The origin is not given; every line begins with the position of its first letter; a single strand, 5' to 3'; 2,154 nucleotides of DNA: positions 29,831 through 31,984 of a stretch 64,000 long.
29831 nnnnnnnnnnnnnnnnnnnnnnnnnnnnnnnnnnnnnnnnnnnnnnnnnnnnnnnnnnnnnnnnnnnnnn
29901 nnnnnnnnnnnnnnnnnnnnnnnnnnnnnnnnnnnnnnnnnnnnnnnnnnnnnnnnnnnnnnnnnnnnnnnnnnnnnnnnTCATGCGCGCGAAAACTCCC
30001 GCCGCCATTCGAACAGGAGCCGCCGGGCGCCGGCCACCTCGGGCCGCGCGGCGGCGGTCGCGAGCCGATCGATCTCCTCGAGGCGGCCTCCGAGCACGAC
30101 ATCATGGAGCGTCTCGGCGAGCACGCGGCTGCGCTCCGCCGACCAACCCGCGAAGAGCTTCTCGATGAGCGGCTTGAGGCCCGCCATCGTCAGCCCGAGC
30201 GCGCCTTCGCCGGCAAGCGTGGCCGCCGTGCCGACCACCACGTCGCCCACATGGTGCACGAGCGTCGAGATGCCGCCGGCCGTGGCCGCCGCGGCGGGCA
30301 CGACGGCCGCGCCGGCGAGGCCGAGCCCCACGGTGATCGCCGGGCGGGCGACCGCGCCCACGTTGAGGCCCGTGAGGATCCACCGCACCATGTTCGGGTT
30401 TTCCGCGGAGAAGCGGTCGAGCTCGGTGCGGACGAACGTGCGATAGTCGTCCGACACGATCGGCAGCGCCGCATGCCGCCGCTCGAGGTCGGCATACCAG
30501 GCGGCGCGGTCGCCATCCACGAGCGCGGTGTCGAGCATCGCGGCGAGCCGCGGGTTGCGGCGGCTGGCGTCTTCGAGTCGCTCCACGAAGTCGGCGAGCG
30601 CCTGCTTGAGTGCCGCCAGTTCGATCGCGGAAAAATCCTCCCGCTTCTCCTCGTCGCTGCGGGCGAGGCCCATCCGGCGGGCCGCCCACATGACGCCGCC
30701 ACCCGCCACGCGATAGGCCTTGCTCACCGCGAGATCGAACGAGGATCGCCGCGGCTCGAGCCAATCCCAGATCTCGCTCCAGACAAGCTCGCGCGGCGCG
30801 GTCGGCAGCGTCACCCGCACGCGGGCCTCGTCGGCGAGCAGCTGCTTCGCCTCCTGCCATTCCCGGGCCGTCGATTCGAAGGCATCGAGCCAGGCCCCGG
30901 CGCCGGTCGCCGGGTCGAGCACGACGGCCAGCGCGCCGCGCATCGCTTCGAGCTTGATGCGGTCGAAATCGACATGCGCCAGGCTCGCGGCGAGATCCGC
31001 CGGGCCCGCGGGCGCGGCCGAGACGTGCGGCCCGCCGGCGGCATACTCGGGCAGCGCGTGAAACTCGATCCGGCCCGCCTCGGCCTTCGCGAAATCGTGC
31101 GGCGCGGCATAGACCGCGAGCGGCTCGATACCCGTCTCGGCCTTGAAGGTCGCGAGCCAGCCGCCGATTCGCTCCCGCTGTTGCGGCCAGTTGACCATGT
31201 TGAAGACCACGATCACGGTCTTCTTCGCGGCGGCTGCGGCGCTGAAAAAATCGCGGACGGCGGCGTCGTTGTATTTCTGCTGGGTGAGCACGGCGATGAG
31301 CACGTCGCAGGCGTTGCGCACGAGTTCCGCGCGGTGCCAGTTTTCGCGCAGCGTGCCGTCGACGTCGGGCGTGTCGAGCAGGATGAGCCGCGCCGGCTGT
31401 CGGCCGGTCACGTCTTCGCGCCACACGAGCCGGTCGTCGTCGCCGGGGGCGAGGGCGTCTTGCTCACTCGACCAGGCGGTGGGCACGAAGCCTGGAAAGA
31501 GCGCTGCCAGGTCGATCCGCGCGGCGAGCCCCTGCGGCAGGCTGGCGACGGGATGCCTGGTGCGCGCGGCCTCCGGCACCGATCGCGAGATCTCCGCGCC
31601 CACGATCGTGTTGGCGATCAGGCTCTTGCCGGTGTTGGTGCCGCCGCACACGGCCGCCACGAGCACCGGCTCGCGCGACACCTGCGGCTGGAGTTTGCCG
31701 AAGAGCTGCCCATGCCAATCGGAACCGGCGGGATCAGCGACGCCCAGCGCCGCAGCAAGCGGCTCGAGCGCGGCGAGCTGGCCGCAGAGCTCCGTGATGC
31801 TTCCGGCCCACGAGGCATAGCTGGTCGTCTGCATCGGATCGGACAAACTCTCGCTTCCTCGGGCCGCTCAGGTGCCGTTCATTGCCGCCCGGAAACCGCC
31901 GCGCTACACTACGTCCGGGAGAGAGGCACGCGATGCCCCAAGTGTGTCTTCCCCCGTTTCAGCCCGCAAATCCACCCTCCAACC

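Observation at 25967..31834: Tandem dynamin-like membrane NTPases with degenerate G motifs, translationally coupled to an amino-acid ABC importer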

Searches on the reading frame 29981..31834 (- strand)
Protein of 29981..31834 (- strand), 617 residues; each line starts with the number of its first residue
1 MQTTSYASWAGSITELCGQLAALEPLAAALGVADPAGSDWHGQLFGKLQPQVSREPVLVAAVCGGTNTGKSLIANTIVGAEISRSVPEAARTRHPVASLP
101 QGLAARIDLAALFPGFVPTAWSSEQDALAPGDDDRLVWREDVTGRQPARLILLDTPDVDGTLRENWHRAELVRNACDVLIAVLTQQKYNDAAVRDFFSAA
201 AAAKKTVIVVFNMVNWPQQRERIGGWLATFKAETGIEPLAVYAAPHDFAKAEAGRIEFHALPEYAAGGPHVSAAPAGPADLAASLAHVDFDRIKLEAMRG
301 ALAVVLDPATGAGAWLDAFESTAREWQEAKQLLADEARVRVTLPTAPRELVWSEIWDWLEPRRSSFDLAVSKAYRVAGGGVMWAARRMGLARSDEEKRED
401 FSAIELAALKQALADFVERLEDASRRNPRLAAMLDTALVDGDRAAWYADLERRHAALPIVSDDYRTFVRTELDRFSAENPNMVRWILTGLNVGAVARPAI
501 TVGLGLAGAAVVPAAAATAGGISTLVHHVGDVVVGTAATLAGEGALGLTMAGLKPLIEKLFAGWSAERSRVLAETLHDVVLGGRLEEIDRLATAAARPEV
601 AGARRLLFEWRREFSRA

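Call 7: search_protein_families(library=pfam, proteins=[window:29981-31834:-], max_evalue=0.1)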
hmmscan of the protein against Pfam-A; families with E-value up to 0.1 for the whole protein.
window:29981-31834:- (617 aa): 2 families
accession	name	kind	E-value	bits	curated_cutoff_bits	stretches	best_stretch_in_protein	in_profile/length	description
PF01926.29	MMR_HSR1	-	1.6e-05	25.4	21.9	1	61-212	3-112/113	50S ribosome-binding GTPase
PF00350.29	Dynamin_N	-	0.061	13.8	27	0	61-88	2-29/168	Dynamin family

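Call 8: search_protein_families(library=ncbifam, proteins=[window:29981-31834:-], max_evalue=0.1)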
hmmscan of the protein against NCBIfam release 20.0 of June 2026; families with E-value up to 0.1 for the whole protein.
window:29981-31834:- (617 aa): 4 families
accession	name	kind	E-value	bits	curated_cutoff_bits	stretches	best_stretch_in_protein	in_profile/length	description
NF000908.1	PRK00089.1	equivalog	0.00012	21.5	237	1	59-98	5-44/291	GTPase Era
TIGR03918.1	GTP_HydF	equivalog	0.0031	16.4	325.55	0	151-222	59-133/392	[FeFe] hydrogenase H-cluster maturation GTPase HydF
TIGR03594.1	GTPase_EngA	equivalog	0.0079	15.2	306.7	0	58-98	176-216/432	ribosome biogenesis GTPase Der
TIGR00436.1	era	equivalog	0.032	13.6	116.25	1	60-97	3-40/270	GTPase Era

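Call 10: find_homologous_proteins(query=window:29981-31834:-)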
Query window:29981-31834:- (617 aa): 585 proteins with E <= 0.001 among 8000 candidates; the best 120 are listed.
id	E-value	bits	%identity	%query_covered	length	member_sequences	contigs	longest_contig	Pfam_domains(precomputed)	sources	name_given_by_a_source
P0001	0.0e+0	1303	96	100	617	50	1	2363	PF01926.30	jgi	jgi:hypothetical protein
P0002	0.0e+0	1294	96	100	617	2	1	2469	PF01926.30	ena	-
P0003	0.0e+0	1292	95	100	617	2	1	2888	-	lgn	-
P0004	0.0e+0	1136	85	99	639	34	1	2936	PF01926.30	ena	-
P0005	0.0e+0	1130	84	100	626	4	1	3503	-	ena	-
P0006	0.0e+0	1126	83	100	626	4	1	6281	PF01926.30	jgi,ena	-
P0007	0.0e+0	1111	83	99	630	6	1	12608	-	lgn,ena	-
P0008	0.0e+0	1073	80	99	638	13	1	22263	-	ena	-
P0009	0.0e+0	1058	79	96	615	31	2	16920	-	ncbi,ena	-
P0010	0.0e+0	1058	79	100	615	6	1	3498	-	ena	-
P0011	0.0e+0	1049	79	100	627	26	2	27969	-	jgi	jgi:hypothetical protein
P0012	0.0e+0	1048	78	99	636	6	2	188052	-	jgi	-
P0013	0.0e+0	1046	78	99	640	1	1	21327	PF01926.30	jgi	jgi:hypothetical protein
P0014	0.0e+0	1045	79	96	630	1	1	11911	-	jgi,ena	-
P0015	0.0e+0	1044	78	100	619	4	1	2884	-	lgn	-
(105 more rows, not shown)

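Call 12: search_solved_structures(query=window:29981-31834:-, max_evalue=10)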
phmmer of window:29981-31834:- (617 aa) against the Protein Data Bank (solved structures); distinct sequences matched with E-value up to 10: 5.
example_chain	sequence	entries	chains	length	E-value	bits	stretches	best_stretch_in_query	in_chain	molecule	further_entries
7aoi_XL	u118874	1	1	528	0.025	16.4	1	59-100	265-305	GTP-binding protein, putative,mt-EngA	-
6yxx_EA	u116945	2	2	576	0.028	16.3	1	59-100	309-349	mt-EngA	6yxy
7am2_BU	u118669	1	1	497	0.15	13.9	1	58-97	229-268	GTPase Der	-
9i0v_A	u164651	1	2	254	0.65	11.8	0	562-606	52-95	HTH-type transcriptional repressor DasR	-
4zs8_A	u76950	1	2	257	0.67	11.7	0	562-606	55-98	HTH-type transcriptional repressor DasR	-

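Call 27: find_related_loci(query=A1, collection=genome_contigs, flank=8000)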
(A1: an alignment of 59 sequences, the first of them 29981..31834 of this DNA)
Query A1 (617 aa) in genome_contigs; peptide patterns used: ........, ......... (x = any residue, [..] = any of these).
599 stretches matched a pattern (row limit reached: there are more); 549 encode a relative of the query (tblastn E <= 1e-3); the best 80 are kept; 80 distinct loci.
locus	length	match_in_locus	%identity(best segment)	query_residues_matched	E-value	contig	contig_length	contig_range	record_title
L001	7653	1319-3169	96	1-617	0e+0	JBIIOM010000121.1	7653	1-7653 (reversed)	MAG: Pirellulales bacterium isolate ME2002-10-08pf_3300042317_group1_bin73 Rohwer_bin1721_scaffold_6843_c1, whole genome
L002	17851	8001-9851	96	1-617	0e+0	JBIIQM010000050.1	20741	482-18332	MAG: Pirellulales bacterium isolate ME2003-07-11_3300042290_group2_bin81 Rohwer_bin1722_scaffold_1008_c1, whole genome s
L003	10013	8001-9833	80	6-616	0e+0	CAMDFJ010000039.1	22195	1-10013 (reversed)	MAG: Candidatus Kuenenia stuttgartiensis isolate MsE-01oct19-48 genome assembly, contig: MsE-01oct19-C2167, whole genome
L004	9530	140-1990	96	1-617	0e+0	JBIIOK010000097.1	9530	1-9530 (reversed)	MAG: Pirellulales bacterium isolate ME2002-10-08pf_3300042317_group1_bin15 Rohwer_bin1720_scaffold_4541_c1, whole genome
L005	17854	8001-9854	76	4-615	0e+0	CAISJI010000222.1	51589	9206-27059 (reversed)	MAG: uncultured Planctomycetaceae bacterium isolate Loclat_bin-17606 genome assembly, contig: bin-17606:222/279, whole g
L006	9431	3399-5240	79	1-616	0e+0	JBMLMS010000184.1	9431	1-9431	MAG: Pirellulales bacterium isolate GLSM_20803 NODE_1380_length_9431_cov_8.062180, whole genome shotgun sequence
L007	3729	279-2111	79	4-616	0e+0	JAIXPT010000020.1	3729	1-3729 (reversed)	MAG: Planctomycetaceae bacterium isolate C1_MAG_00073 C1_MAG_00073_000000000186, whole genome shotgun sequence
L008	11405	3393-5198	76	4-613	0e+0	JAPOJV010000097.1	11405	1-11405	MAG: bacterium isolate bin72 k141_1907913_length_11405_cov_19.9629, whole genome shotgun sequence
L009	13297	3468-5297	76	4-616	0e+0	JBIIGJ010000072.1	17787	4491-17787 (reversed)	MAG: Pirellulales bacterium isolate ME2001-07-16D8pf_3300042503_group1_bin11 Rohwer_bin1731_scaffold_267_c2, whole genom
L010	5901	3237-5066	77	4-616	0e+0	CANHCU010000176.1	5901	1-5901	MAG: Planctomycetaceae bacterium isolate RE-18aug17-209 genome assembly, contig: RE-18aug17-C25907, whole genome shotgun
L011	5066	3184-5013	76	4-616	0e+0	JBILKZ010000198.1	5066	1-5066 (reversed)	MAG: Pirellulales bacterium isolate ME2017-07-18_3300034272_group7_bin91 Rohwer_bin1743_scaffold_20180_c1, whole genome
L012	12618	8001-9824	72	4-614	0e+0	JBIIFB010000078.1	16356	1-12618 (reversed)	MAG: Pirellulales bacterium isolate ME2001-04-10pf_3300042886_group1_bin5 Rohwer_bin1730_scaffold_992_c1, whole genome s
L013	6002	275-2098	77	4-614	0e+0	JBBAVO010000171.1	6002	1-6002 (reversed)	MAG: Pirellulales bacterium isolate EUL_325 ctg171-EUL_325, whole genome shotgun sequence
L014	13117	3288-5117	77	4-616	0e+0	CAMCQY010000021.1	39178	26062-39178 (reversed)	MAG: Candidatus Kuenenia stuttgartiensis isolate MiE-14oct19-235 genome assembly, contig: MiE-14oct19-C1103, whole genom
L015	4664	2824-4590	78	1-591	0e+0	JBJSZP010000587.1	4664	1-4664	MAG: Planctomycetia bacterium isolate samp_4432_VAMB_873 samp_4432_2186085, whole genome shotgun sequence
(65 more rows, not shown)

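Call 33: predict_structure(alignment_id=A1)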
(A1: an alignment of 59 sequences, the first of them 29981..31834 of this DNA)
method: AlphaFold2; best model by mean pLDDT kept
length: 617 residues; sequences in the alignment: 59
mean_pLDDT: 77.6   pTM: 0.65
mean pLDDT of the five models: 77.6, 77.4, 76.6, 73.5, 73.2
residues with pLDDT >= 90: 163; 70-90: 310; 50-70: 78; < 50: 66
segments of 3 or more residues with pLDDT < 50: 269-273, 491-548
pLDDT, mean of each block of 10 residues (from residue 1): 73 95 94 91 88 83 82 87 66 85 89 89 80 84 87 75 72 89 77 85 88 88 89 90 88 86 68 58 80 83 91 96 94 84 74 72 53 52 56 75 89 91 90 84 87 87 85 81 63 42 35 31 32 33 43 77 85 88 89 94 95 73
secondary structure, 60 per line:
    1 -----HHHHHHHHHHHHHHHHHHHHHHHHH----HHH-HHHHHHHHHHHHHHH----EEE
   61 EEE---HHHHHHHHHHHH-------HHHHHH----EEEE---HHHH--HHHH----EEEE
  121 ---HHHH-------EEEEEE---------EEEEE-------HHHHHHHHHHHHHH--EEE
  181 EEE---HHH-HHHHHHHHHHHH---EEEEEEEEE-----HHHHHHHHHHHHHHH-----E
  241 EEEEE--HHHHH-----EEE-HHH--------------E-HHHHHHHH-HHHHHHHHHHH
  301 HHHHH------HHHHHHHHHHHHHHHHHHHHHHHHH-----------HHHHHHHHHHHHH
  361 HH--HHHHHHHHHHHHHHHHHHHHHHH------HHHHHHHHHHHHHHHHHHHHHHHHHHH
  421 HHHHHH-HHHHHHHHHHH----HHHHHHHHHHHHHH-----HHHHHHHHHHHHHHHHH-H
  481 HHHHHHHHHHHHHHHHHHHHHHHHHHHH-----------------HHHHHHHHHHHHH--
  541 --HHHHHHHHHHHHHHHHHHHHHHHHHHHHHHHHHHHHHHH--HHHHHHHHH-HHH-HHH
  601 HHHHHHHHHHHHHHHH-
elements in order: H6-30 H39-53 E58-63 H67-78 H86-91 E96-99 H103-106 H109-112 E117-120 H124-127 E135-140 E150-154 H162-175 E178-183 H191-202 E206-214 H220-234 E240-245 H248-252 E258-260 H281-288 H290-305 H312-336 H348-362 H365-387 H394-426 H428-438 H443-456 H462-478 H480-508 H526-538 H543-581 H584-592 H598-616

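Call 44: search_protein_families(library=padloc, proteins=[window:29981-31834:-], max_evalue=1)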
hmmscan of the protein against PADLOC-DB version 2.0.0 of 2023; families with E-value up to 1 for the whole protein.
window:29981-31834:- (617 aa): 1 family
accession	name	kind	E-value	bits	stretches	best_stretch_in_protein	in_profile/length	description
PDLC03839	LeoA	-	0.0036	14.4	1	37-79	34-79/559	-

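Call 63: search_solved_structures(query=A1, max_evalue=10, show_alignments=3)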
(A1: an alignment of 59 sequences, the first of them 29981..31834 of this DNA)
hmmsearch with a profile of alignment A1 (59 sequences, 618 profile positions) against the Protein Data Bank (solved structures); distinct sequences matched with E-value up to 10: 10.
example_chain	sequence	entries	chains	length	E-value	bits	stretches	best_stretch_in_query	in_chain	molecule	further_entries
7aoi_XL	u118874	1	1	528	0.00053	22.1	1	53-109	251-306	GTP-binding protein, putative,mt-EngA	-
6yxx_EA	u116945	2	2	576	0.00063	21.8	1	53-109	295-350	mt-EngA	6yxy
7am2_BU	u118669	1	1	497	0.014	17.4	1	53-111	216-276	GTPase Der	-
1ega_A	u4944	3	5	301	0.35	12.8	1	68-109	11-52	PROTEIN (GTP-BINDING PROTEIN ERA) | GTP-binding protein era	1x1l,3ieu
1x18_X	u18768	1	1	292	0.4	12.6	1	68-109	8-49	GTP-binding protein era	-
7c1o_A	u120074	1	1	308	0.68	11.8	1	68-106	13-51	GTPase Era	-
3iev_A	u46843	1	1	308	0.68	11.8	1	68-106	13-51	GTP-binding protein era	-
3r9w_A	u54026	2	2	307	0.69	11.8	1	68-106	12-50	GTPase Era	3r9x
5x4b_A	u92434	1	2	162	2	10.3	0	67-93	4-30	GTPase Der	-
7ckf_A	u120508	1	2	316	2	10.3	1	62-98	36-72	Guanylate-binding protein 5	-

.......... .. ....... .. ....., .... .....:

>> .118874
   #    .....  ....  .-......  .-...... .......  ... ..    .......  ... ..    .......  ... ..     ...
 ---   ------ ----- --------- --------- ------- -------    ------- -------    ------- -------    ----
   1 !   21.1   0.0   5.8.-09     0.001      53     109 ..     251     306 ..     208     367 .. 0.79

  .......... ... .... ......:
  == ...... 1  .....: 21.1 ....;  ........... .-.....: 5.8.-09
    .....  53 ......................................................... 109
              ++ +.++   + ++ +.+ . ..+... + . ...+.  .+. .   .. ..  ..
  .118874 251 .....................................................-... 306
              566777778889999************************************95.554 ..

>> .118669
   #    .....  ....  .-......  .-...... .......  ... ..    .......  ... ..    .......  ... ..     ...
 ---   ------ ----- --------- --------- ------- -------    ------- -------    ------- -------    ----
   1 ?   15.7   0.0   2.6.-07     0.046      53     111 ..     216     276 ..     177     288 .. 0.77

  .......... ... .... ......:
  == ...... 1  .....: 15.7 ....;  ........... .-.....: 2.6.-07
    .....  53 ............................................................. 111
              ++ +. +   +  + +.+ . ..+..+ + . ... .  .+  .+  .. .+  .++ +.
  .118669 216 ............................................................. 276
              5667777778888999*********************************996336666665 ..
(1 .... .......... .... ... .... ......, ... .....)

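Call 65: search_protein_representatives(protein=window:29981-31834:-)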
Query: 617 residues. Proteins with E-value up to 0.001 (for the whole library): 863; up to 1e-10: 297; up to 1e-30: 116. The best 150 are listed.
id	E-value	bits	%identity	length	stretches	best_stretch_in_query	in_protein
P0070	6.5e-281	949.7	73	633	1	4-616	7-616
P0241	1.0e-172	592.4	68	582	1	6-428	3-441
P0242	3.0e-143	495.1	48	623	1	5-607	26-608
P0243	3.1e-121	422.4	43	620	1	7-611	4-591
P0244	7.6e-121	421.1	74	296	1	4-261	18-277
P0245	3.9e-117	408.8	41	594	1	3-607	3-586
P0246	3.8e-113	395.6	42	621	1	3-600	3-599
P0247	2.3e-110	386.5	40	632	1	5-592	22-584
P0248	1.5e-109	383.8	66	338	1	137-419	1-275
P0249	1.0e-105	371.1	39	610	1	5-613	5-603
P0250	9.3e-104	364.6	39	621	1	5-614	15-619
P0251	1.8e-102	360.4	41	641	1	4-598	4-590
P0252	2.7e-100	353.2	51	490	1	44-421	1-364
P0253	3.2e-99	349.6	37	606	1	3-615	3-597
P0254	1.8e-96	340.6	91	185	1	433-615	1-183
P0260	1.6e-87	311.1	34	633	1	6-614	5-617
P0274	1.7e-76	274.6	32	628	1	1-617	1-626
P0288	2.9e-70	254.1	31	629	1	13-582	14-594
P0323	3.4e-53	197.7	29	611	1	29-547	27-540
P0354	2.0e-31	125.8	26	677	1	24-612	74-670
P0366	1.3e-28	116.5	25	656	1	7-519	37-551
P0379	7.6e-27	110.7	26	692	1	16-612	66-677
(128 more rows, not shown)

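Call 67: list_cluster_members(proteins=[P0242, P0245, P0253, P0260, P0274, P0288, P0323, P0354, P0366, P0379])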
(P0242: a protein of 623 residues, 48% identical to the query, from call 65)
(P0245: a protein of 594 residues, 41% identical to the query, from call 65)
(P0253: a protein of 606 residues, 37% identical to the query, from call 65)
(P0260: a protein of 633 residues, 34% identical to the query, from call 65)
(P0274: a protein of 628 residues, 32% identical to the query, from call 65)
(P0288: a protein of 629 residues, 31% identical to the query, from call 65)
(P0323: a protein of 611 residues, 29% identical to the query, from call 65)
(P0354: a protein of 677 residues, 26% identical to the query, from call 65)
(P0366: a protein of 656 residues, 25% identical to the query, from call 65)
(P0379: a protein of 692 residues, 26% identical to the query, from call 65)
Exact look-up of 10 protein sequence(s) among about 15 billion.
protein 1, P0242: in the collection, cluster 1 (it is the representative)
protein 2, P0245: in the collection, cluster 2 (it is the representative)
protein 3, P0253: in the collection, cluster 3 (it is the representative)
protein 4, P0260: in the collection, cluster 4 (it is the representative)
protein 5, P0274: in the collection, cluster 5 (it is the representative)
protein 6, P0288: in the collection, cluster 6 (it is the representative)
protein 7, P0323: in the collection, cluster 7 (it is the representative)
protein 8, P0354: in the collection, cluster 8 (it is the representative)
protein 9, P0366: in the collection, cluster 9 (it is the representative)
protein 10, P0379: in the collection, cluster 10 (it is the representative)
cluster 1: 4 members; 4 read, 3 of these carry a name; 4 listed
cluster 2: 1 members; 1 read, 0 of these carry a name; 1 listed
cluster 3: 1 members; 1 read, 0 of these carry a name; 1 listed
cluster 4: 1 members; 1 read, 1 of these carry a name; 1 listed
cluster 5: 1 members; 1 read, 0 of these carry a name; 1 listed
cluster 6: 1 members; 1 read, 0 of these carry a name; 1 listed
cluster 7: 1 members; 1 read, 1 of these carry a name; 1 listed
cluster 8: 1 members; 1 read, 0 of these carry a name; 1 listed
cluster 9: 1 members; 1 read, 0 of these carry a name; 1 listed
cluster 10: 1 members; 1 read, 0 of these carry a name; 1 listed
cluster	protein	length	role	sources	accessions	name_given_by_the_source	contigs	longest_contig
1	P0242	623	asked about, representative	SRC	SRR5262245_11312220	-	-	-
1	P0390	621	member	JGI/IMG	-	hypothetical protein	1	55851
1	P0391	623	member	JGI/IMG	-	hypothetical protein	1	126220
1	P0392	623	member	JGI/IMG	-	hypothetical protein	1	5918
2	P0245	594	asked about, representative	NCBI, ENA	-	-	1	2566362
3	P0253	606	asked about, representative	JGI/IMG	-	-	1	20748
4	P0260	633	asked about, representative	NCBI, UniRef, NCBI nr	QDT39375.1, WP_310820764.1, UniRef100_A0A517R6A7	GTPase [Stratiformator vulcanicus] | GTPase Era n=1 Tax=Stratiformator vulcanicus TaxID=2527980 RepID=A0A517R6A7_9PLAN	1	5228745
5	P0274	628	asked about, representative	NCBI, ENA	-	-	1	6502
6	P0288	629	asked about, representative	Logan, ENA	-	-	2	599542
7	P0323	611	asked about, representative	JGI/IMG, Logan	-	hypothetical protein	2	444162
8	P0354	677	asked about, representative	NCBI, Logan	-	-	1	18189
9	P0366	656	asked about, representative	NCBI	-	-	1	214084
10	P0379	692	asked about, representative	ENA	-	-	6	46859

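Call 68: find_homologous_proteins(query=A3, max_evalue=0.00001)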
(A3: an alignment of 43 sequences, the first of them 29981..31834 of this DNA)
Query A3 (43 sequences) (617 aa, profile of the alignment): 569 proteins with E <= 0.00001 among 8000 candidates; the best 120 are listed.
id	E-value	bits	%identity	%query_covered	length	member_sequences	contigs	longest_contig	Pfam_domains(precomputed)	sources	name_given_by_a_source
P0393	9.2e-243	825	41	82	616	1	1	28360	PF01926.30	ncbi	-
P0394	6.3e-242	823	41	82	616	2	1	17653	PF01926.30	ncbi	-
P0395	1.7e-241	821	42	82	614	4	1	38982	PF01926.30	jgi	jgi:50S ribosome-binding GTPase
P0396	2.1e-241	821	38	98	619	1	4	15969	PF01926.30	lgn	-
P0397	5.3e-240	816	39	88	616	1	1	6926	PF01926.30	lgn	-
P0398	8.6e-240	816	39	98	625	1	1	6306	PF01926.30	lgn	-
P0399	1.3e-239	815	39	96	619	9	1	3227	PF01926.30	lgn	-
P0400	1.6e-239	815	40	90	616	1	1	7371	PF01926.30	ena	-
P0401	4.0e-239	813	37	94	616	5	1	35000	PF01926.30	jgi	jgi:hypothetical protein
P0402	4.6e-239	813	40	84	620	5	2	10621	PF01926.30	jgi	-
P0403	7.9e-239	812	41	95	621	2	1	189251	PF01926.30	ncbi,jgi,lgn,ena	jgi:hypothetical protein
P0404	4.2e-238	810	38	97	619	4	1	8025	PF01926.30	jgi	jgi:hypothetical protein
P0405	4.3e-238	810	37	93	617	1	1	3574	PF01926.30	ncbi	-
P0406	4.9e-238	810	39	95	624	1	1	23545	PF01926.30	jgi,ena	-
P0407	6.1e-238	809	39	84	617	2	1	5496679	PF01926.30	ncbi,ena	-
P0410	1.5e-237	808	39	95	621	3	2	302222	PF01926.30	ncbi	ncbi:MAG: GTPase domain-containing protein [Pirellulales bacterium]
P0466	2.5e-232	791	37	82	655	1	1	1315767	PF01926.30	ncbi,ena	-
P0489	6.3e-231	786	43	82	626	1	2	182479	PF01926.30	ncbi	-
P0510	2.3e-229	781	36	97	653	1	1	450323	PF01926.30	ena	-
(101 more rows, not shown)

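Call 69: find_encoding_contigs(protein=P0407, flank=8000, max_places=2)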
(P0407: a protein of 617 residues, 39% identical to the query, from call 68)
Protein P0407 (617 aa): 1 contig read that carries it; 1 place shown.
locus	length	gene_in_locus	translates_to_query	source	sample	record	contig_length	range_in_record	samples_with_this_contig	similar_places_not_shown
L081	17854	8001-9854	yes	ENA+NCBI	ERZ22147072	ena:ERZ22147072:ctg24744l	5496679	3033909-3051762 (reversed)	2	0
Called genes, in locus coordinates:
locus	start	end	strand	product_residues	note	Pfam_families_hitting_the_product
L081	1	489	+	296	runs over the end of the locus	-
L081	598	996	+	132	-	-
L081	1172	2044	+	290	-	PF07596:SBP_bac_10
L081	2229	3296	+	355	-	PF00150:Cellulase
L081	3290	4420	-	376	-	PF01073:3Beta_HSD, PF01370:Epimerase, PF04321:RmlD_sub_bind, PF05368:NmrA, PF07993:NAD_binding_4, PF13460:NAD_binding_10, PF16363:GDP_Man_Dehyd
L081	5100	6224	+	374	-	PF00583:Acetyltransf_1 (faint)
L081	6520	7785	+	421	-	PF00109:ketoacyl-synt, PF02801:Ketoacyl-synt_C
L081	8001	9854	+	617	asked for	PF01926:MMR_HSR1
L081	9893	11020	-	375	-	PF00383:dCMP_cyt_deam_1, PF14437:MafB19-deam (faint), PF01872:RibD_C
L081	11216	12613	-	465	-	PF00884:Sulfatase, PF01663:Phosphodiest (faint), PF02995:DUF229 (weak), PF16347:SGSH_C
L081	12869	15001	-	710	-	-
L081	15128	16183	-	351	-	PF00923:TAL_FSA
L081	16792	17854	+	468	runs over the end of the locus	PF07585:BBP7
